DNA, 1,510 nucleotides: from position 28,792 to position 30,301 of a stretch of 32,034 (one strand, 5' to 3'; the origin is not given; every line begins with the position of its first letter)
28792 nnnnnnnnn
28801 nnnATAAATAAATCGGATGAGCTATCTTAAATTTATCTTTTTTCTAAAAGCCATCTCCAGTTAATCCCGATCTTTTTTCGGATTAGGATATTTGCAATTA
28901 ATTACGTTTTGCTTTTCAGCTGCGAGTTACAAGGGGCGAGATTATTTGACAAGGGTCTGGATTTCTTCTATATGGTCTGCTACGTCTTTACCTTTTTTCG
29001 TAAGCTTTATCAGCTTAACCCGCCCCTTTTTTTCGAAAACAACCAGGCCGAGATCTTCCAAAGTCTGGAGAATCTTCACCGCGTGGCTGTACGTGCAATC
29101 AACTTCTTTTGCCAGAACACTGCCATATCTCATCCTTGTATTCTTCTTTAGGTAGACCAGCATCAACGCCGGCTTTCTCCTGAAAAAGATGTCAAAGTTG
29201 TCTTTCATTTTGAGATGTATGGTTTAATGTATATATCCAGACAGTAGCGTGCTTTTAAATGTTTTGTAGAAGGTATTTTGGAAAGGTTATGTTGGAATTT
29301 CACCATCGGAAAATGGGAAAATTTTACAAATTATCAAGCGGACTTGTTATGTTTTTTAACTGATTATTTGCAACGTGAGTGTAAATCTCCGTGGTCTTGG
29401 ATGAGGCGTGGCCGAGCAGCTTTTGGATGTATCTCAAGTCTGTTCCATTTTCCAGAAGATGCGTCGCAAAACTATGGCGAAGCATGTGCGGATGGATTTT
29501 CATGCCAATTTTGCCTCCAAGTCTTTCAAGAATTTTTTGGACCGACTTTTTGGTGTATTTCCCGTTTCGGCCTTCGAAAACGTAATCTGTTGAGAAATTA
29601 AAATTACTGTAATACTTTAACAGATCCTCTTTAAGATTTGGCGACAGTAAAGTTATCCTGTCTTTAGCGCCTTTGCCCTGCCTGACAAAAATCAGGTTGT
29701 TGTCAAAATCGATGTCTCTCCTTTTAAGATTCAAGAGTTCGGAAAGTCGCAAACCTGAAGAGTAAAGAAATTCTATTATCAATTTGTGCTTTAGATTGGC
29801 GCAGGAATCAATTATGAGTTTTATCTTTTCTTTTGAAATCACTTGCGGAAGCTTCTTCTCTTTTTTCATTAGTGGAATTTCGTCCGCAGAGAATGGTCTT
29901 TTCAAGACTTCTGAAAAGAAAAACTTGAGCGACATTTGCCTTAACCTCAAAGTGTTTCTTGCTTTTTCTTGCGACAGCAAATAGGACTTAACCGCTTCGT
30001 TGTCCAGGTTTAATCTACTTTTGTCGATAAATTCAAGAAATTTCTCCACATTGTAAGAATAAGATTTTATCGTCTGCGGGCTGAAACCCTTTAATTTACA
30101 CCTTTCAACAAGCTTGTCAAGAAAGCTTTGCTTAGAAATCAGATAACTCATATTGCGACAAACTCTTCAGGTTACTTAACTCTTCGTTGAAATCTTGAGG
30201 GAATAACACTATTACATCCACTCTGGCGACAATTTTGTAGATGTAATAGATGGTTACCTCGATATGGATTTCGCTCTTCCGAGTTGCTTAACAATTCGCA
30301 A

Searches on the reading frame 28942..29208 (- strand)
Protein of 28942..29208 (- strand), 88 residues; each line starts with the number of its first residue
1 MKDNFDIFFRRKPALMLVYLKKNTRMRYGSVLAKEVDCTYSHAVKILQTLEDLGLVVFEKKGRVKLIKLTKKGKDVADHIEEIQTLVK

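Call 4: search_protein_families(library=pfam, proteins=[window:28942-29208:-], max_evalue=0.1)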
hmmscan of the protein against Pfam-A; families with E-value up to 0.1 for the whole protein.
window:28942-29208:- (88 aa): 13 families
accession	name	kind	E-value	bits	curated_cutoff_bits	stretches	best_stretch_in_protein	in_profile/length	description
PF22665.2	DUF6293_C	-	2.4e-05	25.1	27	1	45-78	66-99/101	DUF6293 C-terminal winged helix domain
PF14947.12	HTH_45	-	6.6e-05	23.3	25.5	1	31-86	24-75/77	Winged helix-turn-helix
PF13463.12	HTH_27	-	8.5e-05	23.2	22.2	1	23-73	16-68/68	Winged helix DNA-binding domain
PF01090.25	Ribosomal_S19e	-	0.00046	20.4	29.4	1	25-81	78-131/137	Ribosomal protein S19e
PF25212.1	HVO_A0114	-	0.00051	20.2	27.6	1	31-67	41-77/84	HVO_A0114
PF25213.1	HVO_A0261_N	-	0.0025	18.1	35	1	30-84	28-78/86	HVO_A0261 N-terminal domain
PF10007.15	DUF2250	-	0.0039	17.7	24.4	1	12-72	8-68/93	Uncharacterized protein conserved in archaea (DUF2250)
PF13601.12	HTH_34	-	0.009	16.6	27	1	17-86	6-79/80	Winged helix DNA-binding domain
PF14277.12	DUF4364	-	0.0095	16.2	26.9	1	38-81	31-74/162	Domain of unknown function (DUF4364)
PF07381.18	EarA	-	0.022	15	22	0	49-79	58-89/90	EarA-like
PF02082.26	Rrf2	-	0.039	14.5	30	1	16-59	11-56/132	Iron-dependent Transcriptional regulator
PF01978.25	TrmB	-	0.042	14.1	25.6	1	32-62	28-58/68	Sugar-specific transcriptional regulator TrmB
PF22166.2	ArnR1-like_WHD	-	0.048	14.3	26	0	54-84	56-87/90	ArnR1-like, winged-helix domain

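Call 5: search_protein_families(library=padloc, proteins=[window:28942-29208:-], max_evalue=0.1)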
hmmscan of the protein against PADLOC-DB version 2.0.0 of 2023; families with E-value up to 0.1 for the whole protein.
window:28942-29208:- (88 aa): 11 families
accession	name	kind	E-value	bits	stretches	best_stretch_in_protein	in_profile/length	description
PDLC01866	CARF3--CARF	-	9.7e-05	20.4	1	16-76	144-203/207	-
PDLC01869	CARF3--CARF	-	0.00025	18.7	1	29-80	215-265/266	-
PDLC01875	CARF3--CARF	-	0.00038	18.3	1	32-77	166-211/219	-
PDLC01879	CARF3--CARF_TM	-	0.00048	17.8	1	30-78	174-218/222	-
PDLC01861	CARF3--CARF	-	0.0007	17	1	45-77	221-253/260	-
PDLC01847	CARF3--CARF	-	0.00085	17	1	45-78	200-233/239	-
PDLC01852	CARF3--CARF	-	0.0011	16.9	1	16-74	148-205/208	-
PDLC01434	CasR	-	0.0024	15.8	1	15-73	132-186/191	"CAS-I,CAS-II,CAS-III,CAS-IV,CAS-V,CAS-VI; associated_signaling"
PDLC01865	CARF3--CARF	-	0.0024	15.5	1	32-76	167-210/215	-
PDLC01438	Csa3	-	0.0079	14.3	1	19-81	156-214/305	"CAS-I,CAS-II,CAS-III,CAS-IV,CAS-V,CAS-VI; associated_signaling"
PDLC01720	Csa3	-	0.019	13.5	1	37-82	59-101/118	Csa3_1_CAS-I-II-III-IV-V-VI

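Call 6: search_protein_families(library=ncbifam, proteins=[window:28942-29208:-], max_evalue=0.1)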
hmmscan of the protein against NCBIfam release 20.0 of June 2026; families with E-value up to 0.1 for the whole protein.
window:28942-29208:- (88 aa): 12 families
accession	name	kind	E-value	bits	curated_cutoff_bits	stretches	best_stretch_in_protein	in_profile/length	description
NF050184.1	VpaChn25_0724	subfamily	1.6e-05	24.9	65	1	38-82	35-79/88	VpaChn25_0724 family phage protein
NF045593.1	bilirub_TF_BilQ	equivalog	7.3e-05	22.5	125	1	17-83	36-104/135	bilirubin utilization transcriptional regulator BilQ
NF053658.1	SSO5209_fam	equivalog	0.0002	21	140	1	43-83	32-73/81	SSO5209 family protein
NF006811.0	PRK09333.1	equivalog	0.00036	20.1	156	1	26-80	81-131/150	30S ribosomal protein S19e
NF033788.1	HTH_metalloreg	subfamily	0.0086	15.9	55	1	30-71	29-70/77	metalloregulator ArsR/SmtB family transcription factor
NF047906.1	CdPbTransRegCmtR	equivalog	0.01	15.7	150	1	25-69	33-77/104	Cd(II)/Pb(II)-sensing metalloregulatory transcriptional regulator CmtR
NF053610.1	Sso10a_fam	subfamily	0.017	15.2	60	1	37-76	28-63/64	Sso10a family chromatin protein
TIGR01884.1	cas_HTH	subfamily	0.022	14.1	60.2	1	17-71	148-200/202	CRISPR-associated CARF protein Csa3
NF008352.0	PRK11139.1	subfamily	0.023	13.8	288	1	41-84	38-77/305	transcriptional regulator GcvA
NF006813.0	PRK09334.1-3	equivalog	0.047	14.1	83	1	31-64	53-86/97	30S ribosomal protein S25e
NF003025.0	PRK03902.1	equivalog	0.061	13.3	138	1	30-86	26-79/142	transcriptional regulator MntR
NF038251.1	AdcR_fam_Zn_TF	equivalog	0.062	13.5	175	1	15-79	42-105/143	zinc-dependent MarR family transcriptional regulator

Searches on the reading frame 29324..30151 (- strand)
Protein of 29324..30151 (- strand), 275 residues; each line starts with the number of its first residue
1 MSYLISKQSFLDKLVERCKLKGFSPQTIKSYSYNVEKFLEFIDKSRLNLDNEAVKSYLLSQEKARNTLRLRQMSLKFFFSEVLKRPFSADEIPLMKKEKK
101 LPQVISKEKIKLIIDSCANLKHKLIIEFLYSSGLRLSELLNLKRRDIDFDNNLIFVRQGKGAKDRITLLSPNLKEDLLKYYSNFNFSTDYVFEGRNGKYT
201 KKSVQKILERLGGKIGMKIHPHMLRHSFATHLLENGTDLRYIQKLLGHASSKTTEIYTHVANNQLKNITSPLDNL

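Call 4: search_protein_families(library=pfam, proteins=[window:29324-30151:-], max_evalue=0.1)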
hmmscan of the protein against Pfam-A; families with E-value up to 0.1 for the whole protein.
window:29324-30151:- (275 aa): 5 families
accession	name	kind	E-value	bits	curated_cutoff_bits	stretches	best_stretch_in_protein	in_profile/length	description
PF00589.27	Phage_integrase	-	1.7e-41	142.3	27.1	1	104-262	2-170/172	Phage integrase family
PF13495.12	Phage_int_SAM_4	-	1.1e-10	42.1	27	1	10-87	1-83/85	Phage integrase, N-terminal SAM-like domain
PF02899.23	Phage_int_SAM_1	-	0.00064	20.4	22.3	1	21-81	12-78/83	Phage integrase, N-terminal SAM-like domain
PF16795.10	Phage_integr_3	-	0.0022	18.3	27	1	105-254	4-140/161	Archaeal phage integrase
PF07106.19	TBPIP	-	0.028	14.8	22.8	0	186-211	17-42/62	TBPIP/Hop2 winged helix domain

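Call 68: search_protein_families(library=ncbifam, proteins=[window:29324-30151:-], max_evalue=0.001)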
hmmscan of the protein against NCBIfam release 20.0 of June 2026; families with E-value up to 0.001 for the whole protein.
window:29324-30151:- (275 aa): 13 families
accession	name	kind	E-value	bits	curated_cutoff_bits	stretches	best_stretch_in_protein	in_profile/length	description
NF040815.2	recomb_XerA_Arch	equivalog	2.7e-70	236.9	220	1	16-267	5-261/263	site-specific tyrosine recombinase/integron integrase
TIGR02224.1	recomb_XerC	equivalog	1.8e-56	191.7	335.15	1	21-268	11-285/295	tyrosine recombinase XerC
TIGR02249.1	integrase_gron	subfamily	8.7e-56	189.6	265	2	10-183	1-179/315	integron integrase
TIGR02225.1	recomb_XerD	equivalog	7.9e-55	186.2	329.6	1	20-269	10-283/290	site-specific tyrosine recombinase XerD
NF001399.0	PRK00283.1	subfamily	2.2e-49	168.3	279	1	21-269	20-292/300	tyrosine recombinase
NF002331.0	PRK01287.1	subfamily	6.6e-37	127.3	371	1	60-268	86-320/365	site-specific tyrosine recombinase XerC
NF011946.0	PRK15417.1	equivalog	1.1e-33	116.9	435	2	10-179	16-190/337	integron integrase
NF003462.0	PRK05084.1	equivalog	1e-23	83.7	267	1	125-268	200-352/360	tyrosine recombinase XerS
NF007371.0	PRK09871.1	subfamily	1.7e-15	57.1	222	1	124-260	30-174/198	tyrosine-type DNA invertase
NF007370.0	PRK09870.1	subfamily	4e-15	56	221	1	127-261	39-180/200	tyrosine-type DNA invertase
NF002685.0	PRK02436.1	equivalog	1.2e-11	45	178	1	20-258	11-244/245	site-specific tyrosine recombinase XerD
NF040693.1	recomb_GmtY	equivalog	3.6e-08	33.1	340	1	219-267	391-439/441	gamma-mobile-trio recombinase GmtY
NF041502.1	integrase_1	equivalog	2.5e-05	23.2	350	1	202-269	304-369/484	site-specific integrase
